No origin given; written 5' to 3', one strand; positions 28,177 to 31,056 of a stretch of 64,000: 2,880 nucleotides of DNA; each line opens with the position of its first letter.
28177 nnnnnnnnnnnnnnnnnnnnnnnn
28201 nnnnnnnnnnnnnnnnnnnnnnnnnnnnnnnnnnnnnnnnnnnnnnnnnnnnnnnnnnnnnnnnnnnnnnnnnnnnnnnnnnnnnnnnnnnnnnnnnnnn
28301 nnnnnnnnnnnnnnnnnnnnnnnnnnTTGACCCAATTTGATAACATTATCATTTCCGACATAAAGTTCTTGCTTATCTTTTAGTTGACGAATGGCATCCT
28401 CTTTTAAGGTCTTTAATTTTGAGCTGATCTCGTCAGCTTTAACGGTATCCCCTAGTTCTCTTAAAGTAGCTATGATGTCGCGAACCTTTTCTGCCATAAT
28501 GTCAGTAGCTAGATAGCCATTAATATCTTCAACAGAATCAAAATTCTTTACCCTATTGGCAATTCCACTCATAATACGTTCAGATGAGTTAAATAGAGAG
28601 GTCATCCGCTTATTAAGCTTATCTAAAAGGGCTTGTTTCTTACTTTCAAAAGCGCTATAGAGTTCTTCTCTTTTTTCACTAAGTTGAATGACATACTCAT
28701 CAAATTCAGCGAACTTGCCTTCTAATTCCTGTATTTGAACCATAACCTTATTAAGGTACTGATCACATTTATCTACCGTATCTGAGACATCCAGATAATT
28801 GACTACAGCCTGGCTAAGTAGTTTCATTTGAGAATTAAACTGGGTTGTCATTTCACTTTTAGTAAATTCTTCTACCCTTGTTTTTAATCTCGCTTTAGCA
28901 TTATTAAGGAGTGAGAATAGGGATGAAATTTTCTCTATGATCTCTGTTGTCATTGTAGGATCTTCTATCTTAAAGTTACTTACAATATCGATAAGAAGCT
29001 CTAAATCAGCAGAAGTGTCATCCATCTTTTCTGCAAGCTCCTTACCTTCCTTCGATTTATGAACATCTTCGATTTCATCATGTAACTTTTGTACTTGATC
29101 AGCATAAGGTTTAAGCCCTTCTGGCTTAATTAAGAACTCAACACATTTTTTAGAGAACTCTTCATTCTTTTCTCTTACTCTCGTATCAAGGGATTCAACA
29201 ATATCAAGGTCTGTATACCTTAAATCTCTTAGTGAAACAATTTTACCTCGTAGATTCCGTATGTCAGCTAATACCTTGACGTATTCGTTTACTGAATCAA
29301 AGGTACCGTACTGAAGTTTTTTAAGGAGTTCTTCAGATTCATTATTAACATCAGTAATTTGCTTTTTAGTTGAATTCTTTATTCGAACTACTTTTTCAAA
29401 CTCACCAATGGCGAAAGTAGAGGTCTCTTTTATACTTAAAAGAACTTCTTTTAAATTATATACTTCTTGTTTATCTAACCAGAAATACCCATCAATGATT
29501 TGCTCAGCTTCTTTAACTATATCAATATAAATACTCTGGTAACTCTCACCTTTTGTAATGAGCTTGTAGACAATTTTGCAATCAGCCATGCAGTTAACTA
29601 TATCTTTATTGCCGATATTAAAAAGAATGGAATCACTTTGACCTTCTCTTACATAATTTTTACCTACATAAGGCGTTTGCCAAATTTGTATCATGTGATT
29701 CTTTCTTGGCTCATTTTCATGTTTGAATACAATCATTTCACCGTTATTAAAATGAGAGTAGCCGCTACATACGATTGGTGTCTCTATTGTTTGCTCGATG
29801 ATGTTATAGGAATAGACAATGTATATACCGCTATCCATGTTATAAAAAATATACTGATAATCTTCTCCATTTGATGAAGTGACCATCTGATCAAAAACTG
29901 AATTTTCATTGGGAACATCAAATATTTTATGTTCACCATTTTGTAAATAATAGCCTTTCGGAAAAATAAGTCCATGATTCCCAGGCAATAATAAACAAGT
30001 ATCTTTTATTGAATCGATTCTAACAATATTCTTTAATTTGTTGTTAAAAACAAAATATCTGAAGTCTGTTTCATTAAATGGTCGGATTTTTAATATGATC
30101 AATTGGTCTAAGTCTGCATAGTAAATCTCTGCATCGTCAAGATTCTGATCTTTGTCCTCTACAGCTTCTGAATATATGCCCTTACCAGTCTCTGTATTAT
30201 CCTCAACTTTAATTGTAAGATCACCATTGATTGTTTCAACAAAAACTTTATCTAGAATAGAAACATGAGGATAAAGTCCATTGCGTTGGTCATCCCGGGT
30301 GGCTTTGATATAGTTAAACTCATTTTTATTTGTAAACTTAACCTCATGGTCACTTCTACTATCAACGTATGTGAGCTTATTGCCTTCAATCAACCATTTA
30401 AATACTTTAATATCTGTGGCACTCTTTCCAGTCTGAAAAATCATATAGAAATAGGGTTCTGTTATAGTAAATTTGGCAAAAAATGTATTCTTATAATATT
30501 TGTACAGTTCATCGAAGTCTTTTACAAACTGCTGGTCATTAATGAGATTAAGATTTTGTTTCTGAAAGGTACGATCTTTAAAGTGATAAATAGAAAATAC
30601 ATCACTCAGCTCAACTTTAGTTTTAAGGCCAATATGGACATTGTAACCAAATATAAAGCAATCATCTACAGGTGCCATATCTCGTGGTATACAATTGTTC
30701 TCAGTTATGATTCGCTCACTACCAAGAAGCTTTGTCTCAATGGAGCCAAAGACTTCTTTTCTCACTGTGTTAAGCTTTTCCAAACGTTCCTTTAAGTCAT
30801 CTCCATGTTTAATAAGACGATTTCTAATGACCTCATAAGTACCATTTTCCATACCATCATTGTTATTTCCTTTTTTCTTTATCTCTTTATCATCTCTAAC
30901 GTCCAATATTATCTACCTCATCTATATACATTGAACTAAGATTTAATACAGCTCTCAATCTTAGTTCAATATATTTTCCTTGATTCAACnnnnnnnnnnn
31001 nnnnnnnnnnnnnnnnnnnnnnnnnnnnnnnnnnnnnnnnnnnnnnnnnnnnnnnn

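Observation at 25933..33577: Flotillin and NfeD/YqiJ pair followed closely by a 1657-aa protein with an AAA_5 NTPase: candidate undescribed membrane-scaffold-associated system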

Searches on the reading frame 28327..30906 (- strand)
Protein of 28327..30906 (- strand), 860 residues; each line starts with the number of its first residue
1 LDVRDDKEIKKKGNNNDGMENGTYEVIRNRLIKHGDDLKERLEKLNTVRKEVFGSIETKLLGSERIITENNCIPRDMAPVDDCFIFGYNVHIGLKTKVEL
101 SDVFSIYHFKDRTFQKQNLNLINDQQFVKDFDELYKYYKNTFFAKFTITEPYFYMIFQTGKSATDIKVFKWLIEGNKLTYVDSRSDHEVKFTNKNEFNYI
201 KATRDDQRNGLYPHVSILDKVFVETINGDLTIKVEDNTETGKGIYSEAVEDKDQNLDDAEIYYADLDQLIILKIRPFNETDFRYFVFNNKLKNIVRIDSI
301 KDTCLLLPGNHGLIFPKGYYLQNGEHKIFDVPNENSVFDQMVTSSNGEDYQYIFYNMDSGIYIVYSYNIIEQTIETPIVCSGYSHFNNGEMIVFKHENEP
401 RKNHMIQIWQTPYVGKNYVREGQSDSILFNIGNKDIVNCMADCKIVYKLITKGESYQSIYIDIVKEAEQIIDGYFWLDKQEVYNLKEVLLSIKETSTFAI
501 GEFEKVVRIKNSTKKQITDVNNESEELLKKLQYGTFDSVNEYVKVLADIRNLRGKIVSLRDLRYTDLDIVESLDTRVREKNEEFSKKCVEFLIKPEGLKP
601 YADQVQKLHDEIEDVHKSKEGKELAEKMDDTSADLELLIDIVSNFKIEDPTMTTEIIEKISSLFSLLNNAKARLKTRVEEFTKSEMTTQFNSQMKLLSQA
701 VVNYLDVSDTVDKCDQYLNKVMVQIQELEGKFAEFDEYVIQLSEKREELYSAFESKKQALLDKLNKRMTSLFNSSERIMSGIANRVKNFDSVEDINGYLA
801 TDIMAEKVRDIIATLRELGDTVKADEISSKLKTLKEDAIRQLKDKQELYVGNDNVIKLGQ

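Call 49: predict_structure(alignment_id=A3)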
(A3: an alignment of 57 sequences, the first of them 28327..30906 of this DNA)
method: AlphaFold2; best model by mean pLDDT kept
length: 860 residues; sequences in the alignment: 57
mean_pLDDT: 84.6   pTM: 0.59
mean pLDDT of the five models: 84.6, 83.9, 81.0, 80.9, 80.5
residues with pLDDT >= 90: 240; 70-90: 553; 50-70: 46; < 50: 21
segments of 3 or more residues with pLDDT < 50: 1-19
pLDDT, mean of each block of 10 residues (from residue 1): 33 40 80 94 93 84 88 89 89 76 91 89 91 87 88 91 88 89 88 77 86 87 85 80 76 75 92 90 92 90 89 93 90 87 88 90 93 91 88 86 90 77 78 91 91 72 93 92 93 92 84 90 89 80 86 89 85 89 83 78 87 83 86 84 70 81 87 83 81 87 87 89 89 84 89 89 85 88 85 84 86 87 86 87 71 50
secondary structure, 60 per line:
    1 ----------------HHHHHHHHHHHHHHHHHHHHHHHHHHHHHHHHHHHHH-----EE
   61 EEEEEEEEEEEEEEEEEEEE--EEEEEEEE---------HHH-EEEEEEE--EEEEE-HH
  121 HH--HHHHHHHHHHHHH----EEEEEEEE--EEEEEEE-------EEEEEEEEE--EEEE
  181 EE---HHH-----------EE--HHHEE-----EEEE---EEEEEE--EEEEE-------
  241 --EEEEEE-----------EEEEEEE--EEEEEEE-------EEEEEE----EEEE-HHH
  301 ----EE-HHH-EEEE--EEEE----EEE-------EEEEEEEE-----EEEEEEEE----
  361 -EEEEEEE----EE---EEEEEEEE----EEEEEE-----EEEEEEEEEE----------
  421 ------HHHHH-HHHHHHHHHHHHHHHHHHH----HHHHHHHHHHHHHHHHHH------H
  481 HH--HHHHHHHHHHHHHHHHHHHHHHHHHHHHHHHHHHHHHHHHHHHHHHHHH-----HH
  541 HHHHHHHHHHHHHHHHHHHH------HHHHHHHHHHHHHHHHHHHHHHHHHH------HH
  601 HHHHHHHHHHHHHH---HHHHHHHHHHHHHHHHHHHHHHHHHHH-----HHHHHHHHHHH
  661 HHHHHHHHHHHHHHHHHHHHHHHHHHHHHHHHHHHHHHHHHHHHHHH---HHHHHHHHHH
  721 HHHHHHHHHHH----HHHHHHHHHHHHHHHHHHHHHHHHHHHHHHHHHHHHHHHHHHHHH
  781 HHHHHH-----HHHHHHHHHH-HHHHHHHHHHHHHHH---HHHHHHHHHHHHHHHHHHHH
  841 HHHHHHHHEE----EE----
elements in order (helices of 4 or more, strands of 3 or more residues): H17-53 E59-80 E83-90 E104-110 E113-117 H119-122 H125-137 E142-149 E152-158 E166-174 E177-182 E214-217 E221-226 E229-233 E243-248 E260-266 E269-275 E283-288 E293-296 E312-315 E318-321 E326-328 E336-343 E349-356 E362-368 E378-385 E390-395 E401-410 H427-431 H433-451 H456-473 H485-533 H539-560 H567-592 H599-614 H618-644 H650-707 H711-731 H736-786 H792-801 H803-817 H821-848
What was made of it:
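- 29677..30858 (-): N-terminal helix (residues 17-53) plus a beta-propeller-like domain (residues 59-410, about 27 strands). This is the core of Pfam DUF3686. Call 49 (AF2, pLDDT 84.6).
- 28363..29628 (-): Helical rod (residues 427-848) built of spectrin-repeat-like antiparallel helix bundles. It includes DUF7902 (residues 597-679). Call 49.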

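Call 81: fold_search(model_id=the predicted structure, library=pdb)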
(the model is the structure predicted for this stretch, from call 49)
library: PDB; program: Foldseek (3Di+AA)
matches with E <= 10: 558; with E <= 0.001: 41
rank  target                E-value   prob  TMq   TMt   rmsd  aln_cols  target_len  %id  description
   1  8bbe_E                1.0e-06  0.99  0.11  0.10  35.1      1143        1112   10  Structure of the IFT-A complex; IFT-A2 module (released 2022-12-21)
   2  8bbg_B                4.3e-06  0.94  0.10  0.07  36.4      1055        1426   10  Structure of the IFT-A complex; anterograde IFT-A train model (released 2022-12-21)
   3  8j07_i8               6.1e-06  0.93  0.09  0.07  46.5      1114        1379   10  96nm repeat of human respiratory doublet microtubule and associated axonemal complexes (released 2023-07-26)
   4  8pu0_A                1.0e-05  1.00  0.16  0.13  16.2       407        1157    7  Cryo-EM structure of human Elp123 in complex with tRNA, desulpho-CoA, 5'-deoxyadenosine and methionine (released 2024-04-17)
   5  4ax4                  1.2e-05  1.00  0.14  0.16  20.3       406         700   10  PROLYL OLIGOPEPTIDASE FROM PORCINE BRAIN, H680A MUTANT (released 2012-09-26)
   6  7pi2_G                2.4e-05  1.00  0.16  0.35  15.4       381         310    9  PfCyRPA bound to monoclonal antibody Cy.003 Fab fragment (released 2022-02-09)
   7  9d1i_A                2.5e-05  1.00  0.17  0.32  20.6       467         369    9  Structure of Ubiquitin bound to KLHDC3-EloB/C (released 2024-11-20)
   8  9d1y_A                4.1e-05  1.00  0.16  0.32  20.6       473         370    9  Structure of G75R Ubiquitin bound to KLHDC3-EloB/C (released 2024-11-20)
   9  6qk7_A                4.6e-05  0.77  0.09  0.07  30.6      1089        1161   10  Elongator catalytic subcomplex Elp123 lobe (released 2019-07-17)
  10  5ods_B                5.7e-05  0.97  0.13  0.17  27.0       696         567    9  Structure of a phosphoprotein-protein complex (released 2018-03-14)
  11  5ods_A                7.4e-05  0.97  0.12  0.16  25.4       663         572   10  Structure of a phosphoprotein-protein complex (released 2018-03-14)
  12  3eq9                  8.1e-05  1.00  0.14  0.16  20.9       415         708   10  Prolyl oligopeptidase complexed with R-Pro-(decarboxy-Pro)-Type inhibitors (released 2009-08-25)
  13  9n73_LI               8.9e-05  0.97  0.13  0.17  33.7       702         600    9  SSU processome maturation and disassembly, State G (released 2025-10-29)
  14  9d5n_CH               9.7e-05  0.90  0.08  0.10  24.5       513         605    7  48-nm doublet microtubule from Trichomonas vaginalis strain G3 (released 2025-05-14)
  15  1qfm                  1.1e-04  1.00  0.14  0.16  21.2       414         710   10  PROLYL OLIGOPEPTIDASE FROM PORCINE MUSCLE (released 1999-05-13)
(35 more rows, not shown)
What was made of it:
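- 29677..30858 (-): Call 81 (Foldseek hits to propeller proteins, E 1e-6 to 1e-3, with low TM-scores).
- The propeller head could be a client-binding module (call 81).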

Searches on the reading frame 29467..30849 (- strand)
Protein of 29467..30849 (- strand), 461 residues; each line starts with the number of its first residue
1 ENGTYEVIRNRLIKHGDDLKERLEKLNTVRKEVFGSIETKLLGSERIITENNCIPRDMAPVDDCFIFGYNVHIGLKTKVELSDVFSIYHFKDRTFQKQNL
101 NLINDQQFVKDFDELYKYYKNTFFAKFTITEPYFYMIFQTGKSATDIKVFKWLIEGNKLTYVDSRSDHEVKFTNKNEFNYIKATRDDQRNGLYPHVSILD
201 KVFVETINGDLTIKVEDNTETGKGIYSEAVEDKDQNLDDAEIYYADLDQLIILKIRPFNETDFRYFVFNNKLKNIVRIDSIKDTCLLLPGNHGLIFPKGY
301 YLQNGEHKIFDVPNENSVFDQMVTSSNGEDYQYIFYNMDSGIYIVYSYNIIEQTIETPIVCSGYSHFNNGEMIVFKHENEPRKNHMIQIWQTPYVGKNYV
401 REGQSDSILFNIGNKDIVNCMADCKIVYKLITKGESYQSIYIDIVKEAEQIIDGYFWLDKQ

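Call 75: search_protein_representatives(protein=window:29467-30849:-)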
Query: 461 residues. Proteins with E-value up to 0.001 (for the whole library): 704; up to 1e-10: 512; up to 1e-30: 242. The best 150 are listed.
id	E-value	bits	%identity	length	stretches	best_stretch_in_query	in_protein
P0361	1.8e-165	567.7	51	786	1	1-459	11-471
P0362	1.5e-159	548.2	50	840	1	1-460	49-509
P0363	3.0e-157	540.6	51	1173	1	1-460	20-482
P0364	4.0e-155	533.6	49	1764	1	2-460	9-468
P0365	1.4e-154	531.8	52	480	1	1-439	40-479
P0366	1.9e-152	524.8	50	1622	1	1-460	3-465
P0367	3.5e-151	520.6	47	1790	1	1-459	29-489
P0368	1.5e-150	518.5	51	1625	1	4-461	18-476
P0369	5.4e-149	513.4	51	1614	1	2-458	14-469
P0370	3.6e-148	510.7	50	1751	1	1-460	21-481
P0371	9.6e-148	509.3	46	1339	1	3-460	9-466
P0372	5.7e-147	506.7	50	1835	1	2-460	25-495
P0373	3.5e-144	497.5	48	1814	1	3-459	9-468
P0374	6.3e-143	493.4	49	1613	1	2-459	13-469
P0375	1.3e-142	492.4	44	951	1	2-458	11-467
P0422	6.1e-108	378.1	41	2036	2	103-459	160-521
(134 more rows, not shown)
